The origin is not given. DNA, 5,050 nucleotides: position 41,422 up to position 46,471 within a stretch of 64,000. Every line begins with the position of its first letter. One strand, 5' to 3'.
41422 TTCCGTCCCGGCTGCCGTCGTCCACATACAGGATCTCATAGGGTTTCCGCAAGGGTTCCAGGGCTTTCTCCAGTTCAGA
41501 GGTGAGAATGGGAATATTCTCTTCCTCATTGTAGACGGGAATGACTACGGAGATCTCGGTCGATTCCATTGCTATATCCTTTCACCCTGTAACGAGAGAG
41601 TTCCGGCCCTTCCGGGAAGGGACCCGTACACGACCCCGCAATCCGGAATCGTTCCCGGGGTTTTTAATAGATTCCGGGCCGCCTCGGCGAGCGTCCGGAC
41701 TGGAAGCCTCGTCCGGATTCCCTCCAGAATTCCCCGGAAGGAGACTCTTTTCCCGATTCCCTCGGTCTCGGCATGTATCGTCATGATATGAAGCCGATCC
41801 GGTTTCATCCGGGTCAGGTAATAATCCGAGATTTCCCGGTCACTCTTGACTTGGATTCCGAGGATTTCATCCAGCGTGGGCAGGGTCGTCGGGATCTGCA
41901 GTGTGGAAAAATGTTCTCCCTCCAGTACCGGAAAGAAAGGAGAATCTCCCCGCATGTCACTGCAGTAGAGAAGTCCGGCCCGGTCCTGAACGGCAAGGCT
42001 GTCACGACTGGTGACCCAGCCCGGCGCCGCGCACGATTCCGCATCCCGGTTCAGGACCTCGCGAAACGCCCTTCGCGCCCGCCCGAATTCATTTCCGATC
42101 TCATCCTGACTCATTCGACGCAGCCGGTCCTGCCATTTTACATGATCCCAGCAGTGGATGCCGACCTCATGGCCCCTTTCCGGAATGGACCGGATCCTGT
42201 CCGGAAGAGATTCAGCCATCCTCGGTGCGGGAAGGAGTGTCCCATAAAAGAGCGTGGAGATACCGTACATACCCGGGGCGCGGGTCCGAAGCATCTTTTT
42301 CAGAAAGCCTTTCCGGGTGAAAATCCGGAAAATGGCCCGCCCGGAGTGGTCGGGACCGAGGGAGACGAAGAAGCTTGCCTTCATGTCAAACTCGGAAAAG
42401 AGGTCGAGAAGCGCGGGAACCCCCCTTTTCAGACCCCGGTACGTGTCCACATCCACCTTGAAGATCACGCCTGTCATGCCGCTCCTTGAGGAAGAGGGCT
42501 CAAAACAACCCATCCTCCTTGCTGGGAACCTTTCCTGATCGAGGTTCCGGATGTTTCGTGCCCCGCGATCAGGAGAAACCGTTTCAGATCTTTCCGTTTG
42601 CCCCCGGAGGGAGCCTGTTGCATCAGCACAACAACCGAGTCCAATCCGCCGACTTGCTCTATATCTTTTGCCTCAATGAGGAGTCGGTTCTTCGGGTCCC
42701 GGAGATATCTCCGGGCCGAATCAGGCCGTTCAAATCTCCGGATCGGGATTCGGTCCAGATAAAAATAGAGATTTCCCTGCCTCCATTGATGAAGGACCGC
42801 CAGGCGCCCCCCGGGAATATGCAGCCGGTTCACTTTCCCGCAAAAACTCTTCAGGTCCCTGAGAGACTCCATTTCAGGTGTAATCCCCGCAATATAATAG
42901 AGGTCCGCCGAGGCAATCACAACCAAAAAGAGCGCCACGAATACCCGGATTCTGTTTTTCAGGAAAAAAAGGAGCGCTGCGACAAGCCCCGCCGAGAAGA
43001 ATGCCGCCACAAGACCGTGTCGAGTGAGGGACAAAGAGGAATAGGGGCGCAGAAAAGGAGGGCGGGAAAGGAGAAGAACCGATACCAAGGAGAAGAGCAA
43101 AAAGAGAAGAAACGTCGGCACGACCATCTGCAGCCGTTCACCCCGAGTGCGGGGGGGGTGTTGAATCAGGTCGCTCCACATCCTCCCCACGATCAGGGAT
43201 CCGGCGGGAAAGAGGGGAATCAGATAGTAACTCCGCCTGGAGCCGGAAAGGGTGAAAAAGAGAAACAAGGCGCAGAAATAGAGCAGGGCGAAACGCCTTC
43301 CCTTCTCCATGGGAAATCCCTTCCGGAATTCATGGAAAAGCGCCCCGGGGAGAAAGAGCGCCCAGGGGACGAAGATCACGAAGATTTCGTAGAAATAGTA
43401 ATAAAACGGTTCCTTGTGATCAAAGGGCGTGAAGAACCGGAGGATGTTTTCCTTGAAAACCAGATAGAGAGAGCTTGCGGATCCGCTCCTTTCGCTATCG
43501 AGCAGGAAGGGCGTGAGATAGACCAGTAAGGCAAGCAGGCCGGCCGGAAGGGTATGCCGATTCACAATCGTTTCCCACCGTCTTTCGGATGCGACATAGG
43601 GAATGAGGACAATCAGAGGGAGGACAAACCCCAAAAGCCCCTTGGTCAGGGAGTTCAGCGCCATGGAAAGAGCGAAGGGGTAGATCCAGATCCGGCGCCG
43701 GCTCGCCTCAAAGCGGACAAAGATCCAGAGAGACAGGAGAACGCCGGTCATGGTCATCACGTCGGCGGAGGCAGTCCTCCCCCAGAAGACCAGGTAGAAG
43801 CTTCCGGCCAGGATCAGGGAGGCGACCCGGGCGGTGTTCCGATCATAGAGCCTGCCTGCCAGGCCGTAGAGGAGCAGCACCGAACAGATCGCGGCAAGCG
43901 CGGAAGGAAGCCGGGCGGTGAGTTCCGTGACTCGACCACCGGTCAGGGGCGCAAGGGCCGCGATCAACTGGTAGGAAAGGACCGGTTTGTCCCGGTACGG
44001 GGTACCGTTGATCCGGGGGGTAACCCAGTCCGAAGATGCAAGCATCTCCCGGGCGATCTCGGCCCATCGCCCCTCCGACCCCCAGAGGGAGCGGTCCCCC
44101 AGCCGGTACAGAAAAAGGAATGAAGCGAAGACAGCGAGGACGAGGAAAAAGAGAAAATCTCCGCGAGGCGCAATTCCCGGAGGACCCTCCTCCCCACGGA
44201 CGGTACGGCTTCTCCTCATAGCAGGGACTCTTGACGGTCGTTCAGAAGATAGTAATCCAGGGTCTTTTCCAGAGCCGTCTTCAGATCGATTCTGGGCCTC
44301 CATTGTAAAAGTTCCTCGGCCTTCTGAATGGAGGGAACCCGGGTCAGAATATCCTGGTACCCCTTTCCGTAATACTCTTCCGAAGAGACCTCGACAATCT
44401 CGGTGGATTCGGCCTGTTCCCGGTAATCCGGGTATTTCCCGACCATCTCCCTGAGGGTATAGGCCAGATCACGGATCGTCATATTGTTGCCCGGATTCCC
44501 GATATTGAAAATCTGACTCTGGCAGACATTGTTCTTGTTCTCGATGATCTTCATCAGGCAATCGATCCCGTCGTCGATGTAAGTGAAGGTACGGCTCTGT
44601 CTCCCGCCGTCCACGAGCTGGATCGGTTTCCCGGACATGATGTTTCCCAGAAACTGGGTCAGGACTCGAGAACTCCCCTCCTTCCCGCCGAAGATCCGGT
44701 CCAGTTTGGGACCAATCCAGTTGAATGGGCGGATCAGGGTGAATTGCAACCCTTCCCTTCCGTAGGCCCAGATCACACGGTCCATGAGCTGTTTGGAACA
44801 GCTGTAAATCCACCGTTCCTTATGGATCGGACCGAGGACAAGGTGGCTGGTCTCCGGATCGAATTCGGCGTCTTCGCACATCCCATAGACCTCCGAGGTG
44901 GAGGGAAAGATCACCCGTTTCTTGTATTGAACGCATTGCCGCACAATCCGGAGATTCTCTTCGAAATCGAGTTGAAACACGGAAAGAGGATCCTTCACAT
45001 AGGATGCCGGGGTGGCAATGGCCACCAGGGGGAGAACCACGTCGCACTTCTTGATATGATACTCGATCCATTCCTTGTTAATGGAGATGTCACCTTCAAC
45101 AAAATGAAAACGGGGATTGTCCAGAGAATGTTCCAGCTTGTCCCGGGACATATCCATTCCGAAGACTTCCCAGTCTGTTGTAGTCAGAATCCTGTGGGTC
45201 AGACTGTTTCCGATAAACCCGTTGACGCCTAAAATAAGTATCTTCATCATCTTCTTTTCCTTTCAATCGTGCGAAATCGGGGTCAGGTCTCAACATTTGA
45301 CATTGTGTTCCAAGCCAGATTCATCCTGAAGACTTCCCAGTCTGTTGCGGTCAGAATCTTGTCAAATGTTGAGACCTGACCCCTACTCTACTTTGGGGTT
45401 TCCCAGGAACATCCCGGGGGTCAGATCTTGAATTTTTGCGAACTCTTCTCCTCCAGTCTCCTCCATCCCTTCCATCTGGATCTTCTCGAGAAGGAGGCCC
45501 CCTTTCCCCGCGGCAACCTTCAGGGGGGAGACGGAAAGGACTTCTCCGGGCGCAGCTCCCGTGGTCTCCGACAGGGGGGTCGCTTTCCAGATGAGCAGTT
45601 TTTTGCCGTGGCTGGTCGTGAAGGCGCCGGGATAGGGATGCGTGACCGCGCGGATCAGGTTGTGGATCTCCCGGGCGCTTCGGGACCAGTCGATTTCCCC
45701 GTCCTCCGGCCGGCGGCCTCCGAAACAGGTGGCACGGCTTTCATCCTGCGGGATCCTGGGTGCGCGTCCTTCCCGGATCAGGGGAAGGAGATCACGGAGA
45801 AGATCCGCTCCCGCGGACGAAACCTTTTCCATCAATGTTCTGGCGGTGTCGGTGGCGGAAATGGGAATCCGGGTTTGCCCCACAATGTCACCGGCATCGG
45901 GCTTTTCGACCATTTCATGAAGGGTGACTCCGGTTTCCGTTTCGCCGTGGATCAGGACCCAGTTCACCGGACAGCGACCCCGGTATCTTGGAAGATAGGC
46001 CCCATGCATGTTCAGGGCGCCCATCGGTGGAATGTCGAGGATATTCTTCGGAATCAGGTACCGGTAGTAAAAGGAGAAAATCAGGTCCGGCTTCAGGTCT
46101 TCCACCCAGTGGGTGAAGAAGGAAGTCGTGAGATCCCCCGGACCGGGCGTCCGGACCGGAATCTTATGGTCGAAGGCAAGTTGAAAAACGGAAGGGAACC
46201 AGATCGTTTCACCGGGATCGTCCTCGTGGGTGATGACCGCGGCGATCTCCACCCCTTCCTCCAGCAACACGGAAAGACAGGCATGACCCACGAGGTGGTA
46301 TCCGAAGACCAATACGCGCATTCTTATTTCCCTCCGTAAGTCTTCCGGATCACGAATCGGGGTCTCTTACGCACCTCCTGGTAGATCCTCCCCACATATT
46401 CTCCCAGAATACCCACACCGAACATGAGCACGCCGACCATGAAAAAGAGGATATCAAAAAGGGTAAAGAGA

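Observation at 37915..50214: Large co-directional lipid A/envelope glycosylation locus with a split ArnA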

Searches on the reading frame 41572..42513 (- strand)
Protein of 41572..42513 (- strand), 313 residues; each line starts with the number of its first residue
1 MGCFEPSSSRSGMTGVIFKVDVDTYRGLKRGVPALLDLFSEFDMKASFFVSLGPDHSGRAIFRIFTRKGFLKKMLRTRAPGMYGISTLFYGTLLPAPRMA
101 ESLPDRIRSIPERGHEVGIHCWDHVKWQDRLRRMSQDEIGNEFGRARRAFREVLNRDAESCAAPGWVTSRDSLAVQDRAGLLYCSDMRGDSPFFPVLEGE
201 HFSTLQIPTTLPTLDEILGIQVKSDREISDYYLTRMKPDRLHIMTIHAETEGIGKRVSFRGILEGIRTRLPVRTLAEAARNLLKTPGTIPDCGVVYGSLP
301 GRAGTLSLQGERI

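Call 4: search_protein_families(library=pfam, proteins=[window:41572-42513:-], max_evalue=0.01)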
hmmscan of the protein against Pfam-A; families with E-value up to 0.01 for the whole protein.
window:41572-42513:- (313 aa): 1 family
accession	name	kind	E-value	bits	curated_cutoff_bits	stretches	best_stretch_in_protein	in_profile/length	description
PF01522.26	Polysacc_deac_1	-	4.5e-12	46.4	23.1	1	29-181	18-121/124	Polysaccharide deacetylase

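Call 6: search_protein_families(library=ncbifam, proteins=[window:41572-42513:-], max_evalue=0.001)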
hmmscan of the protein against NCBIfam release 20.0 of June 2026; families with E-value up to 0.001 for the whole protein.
window:41572-42513:- (313 aa): 3 families
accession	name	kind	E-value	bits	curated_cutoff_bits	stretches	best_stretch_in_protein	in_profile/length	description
NF011923.2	PRK15394.1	equivalog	3.3e-70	236.6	382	1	17-309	4-293/294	4-deoxy-4-formamido-L-arabinose-phosphoundecaprenol deformylase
TIGR03006.1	pepcterm_polyde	equivalog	4.2e-06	26.1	276.2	1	99-177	58-132/272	XrtA system polysaccharide deacetylase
TIGR02764.1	spore_ybaN_pdaB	equivalog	0.00015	21.6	237.4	0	98-166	42-106/191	polysaccharide deacetylase family sporulation protein PdaB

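Call 64: search_solved_structures(query=window:41572-42477:-, max_evalue=0.001)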
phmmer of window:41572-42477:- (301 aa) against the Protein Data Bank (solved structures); distinct sequences matched with E-value up to 0.001: 2.
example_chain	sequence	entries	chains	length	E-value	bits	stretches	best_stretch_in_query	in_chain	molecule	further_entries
8t0j_A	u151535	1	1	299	4.9e-46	160.5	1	1-297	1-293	Probable 4-deoxy-4-formamido-L-arabinose-phosphoundecaprenol deformylase ArnD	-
3s6o_A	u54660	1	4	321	0.001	21.6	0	88-200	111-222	Polysaccharide deacetylase family protein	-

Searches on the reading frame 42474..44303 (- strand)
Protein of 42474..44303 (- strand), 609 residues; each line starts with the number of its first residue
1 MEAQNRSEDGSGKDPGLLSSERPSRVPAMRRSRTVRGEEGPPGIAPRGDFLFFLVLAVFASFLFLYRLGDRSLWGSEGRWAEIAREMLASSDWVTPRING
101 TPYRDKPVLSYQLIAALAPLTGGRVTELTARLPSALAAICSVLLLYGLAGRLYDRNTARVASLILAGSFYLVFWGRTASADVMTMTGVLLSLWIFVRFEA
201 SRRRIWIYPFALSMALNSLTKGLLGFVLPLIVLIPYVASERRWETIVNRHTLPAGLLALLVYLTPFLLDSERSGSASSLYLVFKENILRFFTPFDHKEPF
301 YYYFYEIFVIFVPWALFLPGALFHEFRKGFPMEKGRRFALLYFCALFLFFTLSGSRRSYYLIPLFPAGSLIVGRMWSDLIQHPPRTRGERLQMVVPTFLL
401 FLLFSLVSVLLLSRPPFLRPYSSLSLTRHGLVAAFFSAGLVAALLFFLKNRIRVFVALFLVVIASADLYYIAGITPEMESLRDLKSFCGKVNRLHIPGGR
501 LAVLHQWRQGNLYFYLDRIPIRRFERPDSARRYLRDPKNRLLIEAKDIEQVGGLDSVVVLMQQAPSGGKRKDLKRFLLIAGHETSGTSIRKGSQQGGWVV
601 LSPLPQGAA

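Call 4: search_protein_families(library=pfam, proteins=[window:42474-44303:-], max_evalue=0.01)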
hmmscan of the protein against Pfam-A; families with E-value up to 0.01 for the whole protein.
window:42474-44303:- (609 aa): 2 families
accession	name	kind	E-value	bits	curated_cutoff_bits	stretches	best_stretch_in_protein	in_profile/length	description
PF13231.12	PMT_2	-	4.8e-17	63.1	26.1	1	105-263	1-155/160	Dolichyl-phosphate-mannose-protein mannosyltransferase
PF02366.24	PMT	-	1.5e-11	44.8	22.7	1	79-251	34-213/245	Dolichyl-phosphate-mannose-protein mannosyltransferase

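Call 6: search_protein_families(library=ncbifam, proteins=[window:42474-44303:-], max_evalue=0.001)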
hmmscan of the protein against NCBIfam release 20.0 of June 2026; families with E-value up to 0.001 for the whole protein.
window:42474-44303:- (609 aa): 2 families
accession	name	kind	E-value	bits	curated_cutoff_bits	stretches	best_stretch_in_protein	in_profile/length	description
NF009784.2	PRK13279.1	equivalog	8.1e-42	143.5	567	1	54-440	8-395/539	lipid IV(A) 4-amino-4-deoxy-L-arabinosyltransferase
TIGR03663.1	TIGR03663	subfamily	8.7e-07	28.3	126.25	1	53-250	4-192/435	flippase activity-associated protein Agl23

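Call 27: search_solved_structures(query=window:42474-44219:-, max_evalue=0.001, show_alignments=1)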
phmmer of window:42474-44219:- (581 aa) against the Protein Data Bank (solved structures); distinct sequences matched with E-value up to 0.001: 1.
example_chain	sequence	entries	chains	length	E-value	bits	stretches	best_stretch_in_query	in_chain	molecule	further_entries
5ezm_A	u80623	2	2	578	2.5e-22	82.3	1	20-377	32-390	4-amino-4-deoxy-L-arabinose transferase or related glycosyltransferases of PMT family | 4-amino-4-deoxy-L-arabinose (L-Ara4N) transferase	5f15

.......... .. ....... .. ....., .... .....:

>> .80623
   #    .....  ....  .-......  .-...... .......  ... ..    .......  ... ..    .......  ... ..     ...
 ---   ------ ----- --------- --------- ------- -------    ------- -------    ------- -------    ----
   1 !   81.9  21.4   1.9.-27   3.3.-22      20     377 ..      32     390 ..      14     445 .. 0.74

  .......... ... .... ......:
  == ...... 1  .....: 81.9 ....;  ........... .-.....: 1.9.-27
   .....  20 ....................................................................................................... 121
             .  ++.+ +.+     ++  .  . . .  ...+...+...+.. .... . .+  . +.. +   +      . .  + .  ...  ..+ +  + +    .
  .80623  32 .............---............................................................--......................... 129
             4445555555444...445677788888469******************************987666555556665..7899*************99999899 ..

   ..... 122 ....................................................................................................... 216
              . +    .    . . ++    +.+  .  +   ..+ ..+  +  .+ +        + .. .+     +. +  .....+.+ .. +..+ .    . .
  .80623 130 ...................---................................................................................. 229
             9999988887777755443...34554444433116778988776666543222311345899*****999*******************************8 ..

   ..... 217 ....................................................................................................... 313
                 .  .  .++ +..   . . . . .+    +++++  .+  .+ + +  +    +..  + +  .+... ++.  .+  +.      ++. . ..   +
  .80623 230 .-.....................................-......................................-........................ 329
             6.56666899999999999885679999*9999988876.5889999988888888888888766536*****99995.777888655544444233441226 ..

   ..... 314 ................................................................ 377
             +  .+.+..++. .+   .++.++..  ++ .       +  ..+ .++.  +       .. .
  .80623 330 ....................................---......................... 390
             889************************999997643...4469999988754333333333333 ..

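Call 29: find_related_loci(query=window:42474-44219:-, collection=genome_contigs, flank=10000)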
Query window:42474-44219:- (581 aa) in genome_contigs; peptide patterns used: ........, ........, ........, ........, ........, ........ (x = any residue, [..] = any of these).
268 stretches matched a pattern; 155 encode a relative of the query (tblastn E <= 1e-3); the best 80 are kept; 80 distinct loci.
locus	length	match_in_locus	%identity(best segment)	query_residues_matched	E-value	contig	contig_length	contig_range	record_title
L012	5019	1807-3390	56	38-568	2e-178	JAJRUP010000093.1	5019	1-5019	MAG: bacterium isolate Dive96_bin10.193 k141_1899945, whole genome shotgun sequence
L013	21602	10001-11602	37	24-536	4e-86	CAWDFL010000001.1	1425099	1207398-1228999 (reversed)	MAG: uncultured delta proteobacterium isolate MFD06092.bin.1.174 genome assembly, contig: contig_10576, whole genome sho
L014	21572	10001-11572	38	24-524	6e-86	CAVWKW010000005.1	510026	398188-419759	MAG: uncultured delta proteobacterium isolate MFD04434.bin.1.117 genome assembly, contig: contig_54266, whole genome sho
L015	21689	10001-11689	36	26-565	9e-85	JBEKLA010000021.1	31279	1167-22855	MAG: Candidatus Binataceae bacterium isolate SPRUCE 35 SPRUCE_35_21, whole genome shotgun sequence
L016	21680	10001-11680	37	30-552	6e-85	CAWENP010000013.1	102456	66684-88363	MAG: uncultured delta proteobacterium isolate MFD02248.bin.1.176 genome assembly, contig: contig_52679, whole genome sho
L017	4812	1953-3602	37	27-551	4e-83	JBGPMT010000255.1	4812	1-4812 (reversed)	MAG: Candidatus Binataceae bacterium isolate OBJ_0618_7090110_231 k141_8391971_length_4812_cov_12.0914, whole genome sho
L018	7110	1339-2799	39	26-489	3e-83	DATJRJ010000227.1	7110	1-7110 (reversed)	MAG TPA_asm: Candidatus Binataceae bacterium isolate SMAG_U14964 k141_2389743, whole genome shotgun sequence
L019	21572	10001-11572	38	24-524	1e-82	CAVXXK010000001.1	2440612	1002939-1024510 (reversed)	MAG: uncultured delta proteobacterium isolate MFD03044.bin.1.149 genome assembly, contig: contig_14823, whole genome sho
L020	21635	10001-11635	36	36-551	8e-83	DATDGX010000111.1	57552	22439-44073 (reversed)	MAG TPA_asm: Candidatus Binataceae bacterium isolate SMAG_U263 k141_168213, whole genome shotgun sequence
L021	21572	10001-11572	38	24-524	3e-82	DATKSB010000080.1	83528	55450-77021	MAG TPA_asm: Candidatus Binataceae bacterium isolate SMAG_U14043 k141_333819, whole genome shotgun sequence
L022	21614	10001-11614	35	30-542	7e-82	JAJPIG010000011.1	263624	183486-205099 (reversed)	MAG: Proteobacteria bacterium isolate Centralia_MAG_294 k107_6196235, whole genome shotgun sequence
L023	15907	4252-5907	36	1-524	3e-81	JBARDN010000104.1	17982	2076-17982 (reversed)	MAG: Candidatus Binataceae bacterium isolate MFD06347_ilm_asm_bin10 k127_111906, whole genome shotgun sequence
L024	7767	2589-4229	36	10-534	4e-81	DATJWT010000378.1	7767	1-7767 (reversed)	MAG TPA_asm: Candidatus Binataceae bacterium isolate SMAG_U15106 k141_1199424, whole genome shotgun sequence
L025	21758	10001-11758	35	4-543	1e-80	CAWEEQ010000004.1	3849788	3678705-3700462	MAG: uncultured delta proteobacterium isolate MFD01138.bin.1.15 genome assembly, contig: contig_9436, whole genome shotg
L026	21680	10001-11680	36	30-552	1e-80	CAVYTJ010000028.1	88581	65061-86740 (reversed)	MAG: uncultured delta proteobacterium isolate MFD06092.bin.1.266 genome assembly, contig: contig_62655, whole genome sho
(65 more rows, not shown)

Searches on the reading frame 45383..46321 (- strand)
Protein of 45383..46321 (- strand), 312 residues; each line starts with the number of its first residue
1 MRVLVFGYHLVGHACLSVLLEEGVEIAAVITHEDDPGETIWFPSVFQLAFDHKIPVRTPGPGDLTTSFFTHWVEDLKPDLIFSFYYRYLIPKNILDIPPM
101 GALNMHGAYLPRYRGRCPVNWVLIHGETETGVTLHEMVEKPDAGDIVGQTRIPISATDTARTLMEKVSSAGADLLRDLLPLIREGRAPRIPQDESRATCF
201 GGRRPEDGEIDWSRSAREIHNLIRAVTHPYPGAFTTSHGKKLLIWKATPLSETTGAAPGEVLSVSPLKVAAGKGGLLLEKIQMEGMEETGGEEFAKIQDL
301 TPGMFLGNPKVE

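Call 4: search_protein_families(library=pfam, proteins=[window:45383-46321:-], max_evalue=0.01)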
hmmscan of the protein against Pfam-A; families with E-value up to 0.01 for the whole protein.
window:45383-46321:- (312 aa): 2 families
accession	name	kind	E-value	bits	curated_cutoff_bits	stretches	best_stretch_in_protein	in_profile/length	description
PF00551.24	Formyl_trans_N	-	6.3e-27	94.9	26.1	1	2-175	2-177/181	Formyl transferase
PF02911.23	Formyl_trans_C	-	2.3e-24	85.9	21.1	1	205-296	4-97/100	Formyl transferase, C-terminal domain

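Call 6: search_protein_families(library=ncbifam, proteins=[window:45383-46321:-], max_evalue=0.001)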
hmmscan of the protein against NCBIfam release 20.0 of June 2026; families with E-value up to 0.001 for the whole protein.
window:45383-46321:- (312 aa): 7 families
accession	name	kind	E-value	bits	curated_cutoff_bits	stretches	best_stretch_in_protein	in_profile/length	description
NF005414.0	PRK06988.1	equivalog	5.1e-111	370.6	316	1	1-293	3-300/311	formyltransferase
NF005998.1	PRK08125.1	equivalog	1.2e-99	334.6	777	1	1-300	1-298/649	bifunctional UDP-4-amino-4-deoxy-L-arabinose formyltransferase/UDP-glucuronic acid oxidase ArnA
TIGR00460.1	fmt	equivalog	1.6e-55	188.4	201.5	1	1-295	1-301/315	methionyl-tRNA formyltransferase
NF005755.0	PRK07579.1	equivalog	1.2e-12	48.2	238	1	78-243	66-232/245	dTDP-4-amino-4,6-dideoxyglucose formyltransferase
TIGR00639.1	PurN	equivalog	6.6e-11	42.1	150.1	1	71-172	73-174/192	phosphoribosylglycinamide formyltransferase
NF004684.0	PRK06027.1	subfamily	6.4e-05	22.8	223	1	67-166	155-254/286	formyltetrahydrofolate deformylase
TIGR00655.1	PurU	equivalog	7.8e-05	22.4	285.95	1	73-166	156-249/280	formyltetrahydrofolate deformylase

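Call 83: search_solved_structures(query=window:45383-46321:-, max_evalue=1e-20)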
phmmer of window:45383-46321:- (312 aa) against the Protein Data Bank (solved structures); distinct sequences matched with E-value up to 1e-20: 21.
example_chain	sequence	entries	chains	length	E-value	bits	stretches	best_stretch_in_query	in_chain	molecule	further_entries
8gjh_A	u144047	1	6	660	5.7e-80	272.2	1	1-309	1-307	Bifunctional polymyxin resistance protein ArnA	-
5j63_A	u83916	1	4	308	6.2e-79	268.8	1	1-283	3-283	Bifunctional polymyxin resistance protein ArnA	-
2bln_A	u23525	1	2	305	6.7e-79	268.7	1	1-282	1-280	PROTEIN YFBG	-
1yrw_A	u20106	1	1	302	9e-79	268.3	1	1-280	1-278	protein ArnA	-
6pih_A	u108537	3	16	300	1e-78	268.1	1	1-279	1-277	Bifunctional polymyxin resistance protein ArnA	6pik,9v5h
1z7e_A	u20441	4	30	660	4.4e-78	266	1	1-299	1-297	protein ArnA | Bifunctional polymyxin resistance protein ArnA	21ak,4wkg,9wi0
4iqf_A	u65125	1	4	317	3.7e-41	144.7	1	15-294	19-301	Methionyl-tRNA formyltransferase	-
1fmt_A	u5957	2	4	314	1.3e-38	136.3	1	14-292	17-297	METHIONYL-TRNA FMET FORMYLTRANSFERASE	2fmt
3tqq_A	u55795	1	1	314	1.1e-37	133.3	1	15-295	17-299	Methionyl-tRNA formyltransferase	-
3q0i_A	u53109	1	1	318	1.2e-35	126.5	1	15-287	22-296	Methionyl-tRNA formyltransferase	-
5uai_A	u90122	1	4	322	1.1e-31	113.6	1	15-287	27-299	Methionyl-tRNA formyltransferase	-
3r8x_A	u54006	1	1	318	4.6e-29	105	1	15-287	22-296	Methionyl-tRNA formyltransferase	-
5vyt_A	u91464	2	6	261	5e-28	101.5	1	2-240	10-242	Gdp-mannose 4,6-dehydratase / gdp-4-amino-4,6-dideoxy-d-mannose formyltransferase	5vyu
5vys_A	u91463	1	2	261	1.2e-27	100.3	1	2-240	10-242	Gdp-mannose 4,6-dehydratase / gdp-4-amino-4,6-dideoxy-d-mannose formyltransferase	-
5vyr_A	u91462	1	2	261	1.3e-27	100.2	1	2-240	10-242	Gdp-mannose 4,6-dehydratase / gdp-4-amino-4,6-dideoxy-d-mannose formyltransferase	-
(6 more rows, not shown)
